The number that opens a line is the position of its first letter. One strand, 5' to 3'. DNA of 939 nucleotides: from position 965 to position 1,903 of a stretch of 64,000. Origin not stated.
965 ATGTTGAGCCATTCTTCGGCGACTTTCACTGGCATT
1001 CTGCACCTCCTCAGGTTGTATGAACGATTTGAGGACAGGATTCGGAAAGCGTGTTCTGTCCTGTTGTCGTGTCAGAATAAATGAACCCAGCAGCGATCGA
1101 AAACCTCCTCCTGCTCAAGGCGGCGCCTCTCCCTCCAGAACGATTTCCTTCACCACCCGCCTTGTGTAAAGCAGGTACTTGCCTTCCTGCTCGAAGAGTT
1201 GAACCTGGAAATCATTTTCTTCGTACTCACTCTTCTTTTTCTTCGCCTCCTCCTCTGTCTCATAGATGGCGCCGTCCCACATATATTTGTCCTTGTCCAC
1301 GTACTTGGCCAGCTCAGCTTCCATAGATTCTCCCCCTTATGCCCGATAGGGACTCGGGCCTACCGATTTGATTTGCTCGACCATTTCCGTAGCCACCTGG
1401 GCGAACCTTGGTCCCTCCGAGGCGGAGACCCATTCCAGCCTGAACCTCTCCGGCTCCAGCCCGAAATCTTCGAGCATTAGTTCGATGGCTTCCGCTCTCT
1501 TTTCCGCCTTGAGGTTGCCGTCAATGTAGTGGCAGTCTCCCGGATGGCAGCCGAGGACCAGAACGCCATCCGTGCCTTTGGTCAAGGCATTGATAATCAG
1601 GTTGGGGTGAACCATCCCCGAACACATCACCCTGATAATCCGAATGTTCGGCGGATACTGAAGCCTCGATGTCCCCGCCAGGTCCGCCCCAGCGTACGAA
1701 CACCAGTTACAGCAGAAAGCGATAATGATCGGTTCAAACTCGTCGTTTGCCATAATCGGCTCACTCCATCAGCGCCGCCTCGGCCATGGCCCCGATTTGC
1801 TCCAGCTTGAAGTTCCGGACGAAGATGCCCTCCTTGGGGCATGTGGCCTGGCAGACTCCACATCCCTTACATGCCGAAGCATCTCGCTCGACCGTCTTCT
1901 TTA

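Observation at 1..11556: Second, divergent MvhDGA + giant HdrA locus fused into one operon with a NuoE/NuoF-like NAD(P)H module and a five-gene sensory/regulatory cassette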

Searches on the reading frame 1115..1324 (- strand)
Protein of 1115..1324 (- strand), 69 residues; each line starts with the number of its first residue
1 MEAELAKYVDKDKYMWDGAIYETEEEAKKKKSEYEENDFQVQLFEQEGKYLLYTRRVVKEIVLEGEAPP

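Call 4: search_protein_families(library=pfam, proteins=[window:1115-1324:-], max_evalue=0.01)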
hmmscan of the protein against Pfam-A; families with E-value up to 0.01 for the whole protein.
window:1115-1324:- (69 aa): 0 families

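Call 45: search_protein_families(library=ncbifam, proteins=[window:1115-1324:-], max_evalue=0.001)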
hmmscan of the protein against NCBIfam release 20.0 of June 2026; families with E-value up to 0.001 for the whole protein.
window:1115-1324:- (69 aa): 0 families

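Call 74: find_homologous_proteins(query=window:1115-1324:-, max_evalue=0.001)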
Query window:1115-1324:- (69 aa): 70 proteins with E <= 0.001 among 70 candidates.
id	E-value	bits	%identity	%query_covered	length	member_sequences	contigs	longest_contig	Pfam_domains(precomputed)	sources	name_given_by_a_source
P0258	1.0e-36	141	100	100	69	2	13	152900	-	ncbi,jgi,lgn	-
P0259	6.3e-31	123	90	99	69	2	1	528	-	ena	-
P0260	2.1e-30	121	84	100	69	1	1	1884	-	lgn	-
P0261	3.9e-29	117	81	100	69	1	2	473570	-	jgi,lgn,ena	-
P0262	5.7e-29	116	87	99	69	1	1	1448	-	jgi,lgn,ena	-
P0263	8.4e-29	116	82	99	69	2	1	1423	-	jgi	jgi:hypothetical protein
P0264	9.2e-29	116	83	100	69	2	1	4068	-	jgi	-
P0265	1.0e-28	116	81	100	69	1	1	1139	-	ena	-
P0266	1.0e-28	116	81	99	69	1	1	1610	-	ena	-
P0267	1.4e-28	115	81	100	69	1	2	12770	-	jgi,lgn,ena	jgi:hypothetical protein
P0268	1.4e-28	115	83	100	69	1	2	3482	-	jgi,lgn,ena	-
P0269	1.6e-28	115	82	99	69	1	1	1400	-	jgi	jgi:hypothetical protein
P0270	2.6e-28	114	82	99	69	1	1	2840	-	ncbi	-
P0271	4.6e-28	114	79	99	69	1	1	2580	-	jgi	jgi:hypothetical protein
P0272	5.8e-28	113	81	99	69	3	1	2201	-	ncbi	-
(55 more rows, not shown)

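Call 82: predict_structure(alignment_id=A3)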
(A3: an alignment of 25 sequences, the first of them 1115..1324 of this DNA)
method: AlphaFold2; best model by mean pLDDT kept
length: 69 residues; sequences in the alignment: 25
mean_pLDDT: 84.2   pTM: 0.65
mean pLDDT of the five models: 84.2, 83.6, 81.8, 81.7, 78.4
residues with pLDDT >= 90: 35; 70-90: 22; 50-70: 12; < 50: 0
segments of 3 or more residues with pLDDT < 50: none
pLDDT, mean of each block of 10 residues (from residue 1): 83 91 92 90 90 82 58
secondary structure, 60 per line:
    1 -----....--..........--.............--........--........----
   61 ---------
elements in order: E6-9 E12-21 H24-36 E39-46 E49-56

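Call 84: fold_search(model_id=the predicted structure, library=pdb)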
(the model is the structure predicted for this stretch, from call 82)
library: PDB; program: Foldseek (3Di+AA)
matches with E <= 10: 276; with E <= 0.001: 0
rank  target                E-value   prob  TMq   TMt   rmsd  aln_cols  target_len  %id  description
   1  8shm_MODEL_1_A        4.6e-01  0.87  0.53  0.60  15.3        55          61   18  The solution structure of the mini-protein EHEE_rd2_0005 (released 2024-04-17)
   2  1x60_MODEL_1_A        7.4e-01  0.97  0.53  0.47   1.6        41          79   17  Solution structure of the peptidoglycan binding domain of B. subtilis cell wall lytic enzyme CwlC (released 2005-08-09)
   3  1yj7_A                1.1e+00  0.92  0.49  0.23   1.3        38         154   24  Crystal structure of enteropathogenic E.coli (EPEC) type III secretion system protein EscJ (released 2005-06-07)
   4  5jg9_A                1.2e+00  0.72  0.43  0.61   2.6        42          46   21  Crystal structure of the de novo mini protein gEHEE_06 (released 2016-09-28)
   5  6wmk_B                1.3e+00  0.21  0.33  0.35   6.1        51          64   18  Crystal structure of beta sheet heterodimer LHD29 (released 2021-11-10)
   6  5vli_C                1.4e+00  0.96  0.50  0.85   0.8        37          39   11  Computationally designed inhibitor peptide HB1.6928.2.3 in complex with influenza hemagglutinin (A/PuertoRico/8/1934) (released 2017-09-27)
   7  4grs_A                1.6e+00  0.66  0.43  0.10   3.3        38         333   16  Crystal structure of a chimeric DAH7PS (released 2013-02-06)
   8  4grs_D                1.8e+00  0.63  0.43  0.10   3.3        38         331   16  Crystal structure of a chimeric DAH7PS (released 2013-02-06)
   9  4grs_C                1.8e+00  0.54  0.46  0.11   5.8        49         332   14  Crystal structure of a chimeric DAH7PS (released 2013-02-06)
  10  5jg9_B                1.8e+00  0.51  0.41  0.56   2.6        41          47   20  Crystal structure of the de novo mini protein gEHEE_06 (released 2016-09-28)
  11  5akm_F                1.8e+00  0.21  0.39  0.20   4.5        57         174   14  THE CRYSTAL STRUCTURE OF I-DMOI G20S IN COMPLEX WITH ITS TARGET DNA IN THE PRESENCE OF 2MM MG (released 2015-06-17)
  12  1uu7                  1.8e+00  0.09  0.29  0.11   8.0        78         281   13  Structure of human PDK1 kinase domain in complex with BIM-2 (released 2004-03-04)
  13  4wk3                  2.0e+00  0.33  0.38  0.35   2.7        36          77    8  Structure of Staphyloccus aureus PstA (released 2014-11-26)
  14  4d6o_G                2.0e+00  0.21  0.40  0.19   4.5        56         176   14  THE CRYSTAL STRUCTURE OF I-DMOI IN COMPLEX WITH ITS TARGET DNA AT 1H INCUBATION IN 5MM MG (STATE 2) (released 2014-12-17)
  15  4ut0_K                2.0e+00  0.20  0.38  0.19   4.5        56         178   14  THE CRYSTAL STRUCTURE OF I-DMOI IN COMPLEX WITH ITS TARGET DNA AT 10 DAYS INCUBATION IN 5MM MN (STATE 7) (released 2014-12-17)
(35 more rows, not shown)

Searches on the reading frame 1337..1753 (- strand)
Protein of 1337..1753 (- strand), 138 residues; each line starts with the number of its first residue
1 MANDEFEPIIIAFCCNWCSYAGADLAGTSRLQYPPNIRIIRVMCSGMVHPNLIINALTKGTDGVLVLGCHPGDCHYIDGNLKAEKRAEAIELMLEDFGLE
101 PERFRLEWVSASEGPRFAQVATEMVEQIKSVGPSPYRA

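Call 4: search_protein_families(library=pfam, proteins=[window:1337-1753:-], max_evalue=0.01)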
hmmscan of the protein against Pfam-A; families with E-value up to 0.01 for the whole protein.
window:1337-1753:- (138 aa): 1 family
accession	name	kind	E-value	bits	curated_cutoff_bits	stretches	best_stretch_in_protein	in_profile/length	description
PF02662.21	FlpD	-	1.6e-56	190.1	22.3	1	10-132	1-123/123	Methyl-viologen-reducing hydrogenase, delta subunit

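Call 59: search_solved_structures(query=window:1337-1753:-, max_evalue=0.00001)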
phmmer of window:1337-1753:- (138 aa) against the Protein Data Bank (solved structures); distinct sequences matched with E-value up to 0.00001: 6.
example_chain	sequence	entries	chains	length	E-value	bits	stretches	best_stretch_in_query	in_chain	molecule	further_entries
8rvu_F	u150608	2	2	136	1.2e-52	181.2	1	5-134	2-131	Methyl viologen-reducing hydrogenase, subunit D-related protein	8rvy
8rvv_F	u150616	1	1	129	3.6e-52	179.6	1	6-133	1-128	Methyl viologen-reducing hydrogenase, subunit D-related protein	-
9sw2_D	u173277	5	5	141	9.4e-49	168.6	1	3-137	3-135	F420-non-reducing hydrogenase iron-sulfur subunit D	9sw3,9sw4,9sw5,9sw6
5odc_D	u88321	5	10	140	3.9e-48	166.5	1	4-135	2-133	Methyl-viologen reducing hydrogenase subunit D | Methyl-viologen reducing hydrogenase, subunit D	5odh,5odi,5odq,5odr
7bkb_F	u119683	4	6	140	2.2e-47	164.1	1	4-137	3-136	F420-non-reducing hydrogenase subunit D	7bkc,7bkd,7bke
9sfi_K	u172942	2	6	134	1.9e-30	109.2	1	7-138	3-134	F420-non-reducing hydrogenase subunit delta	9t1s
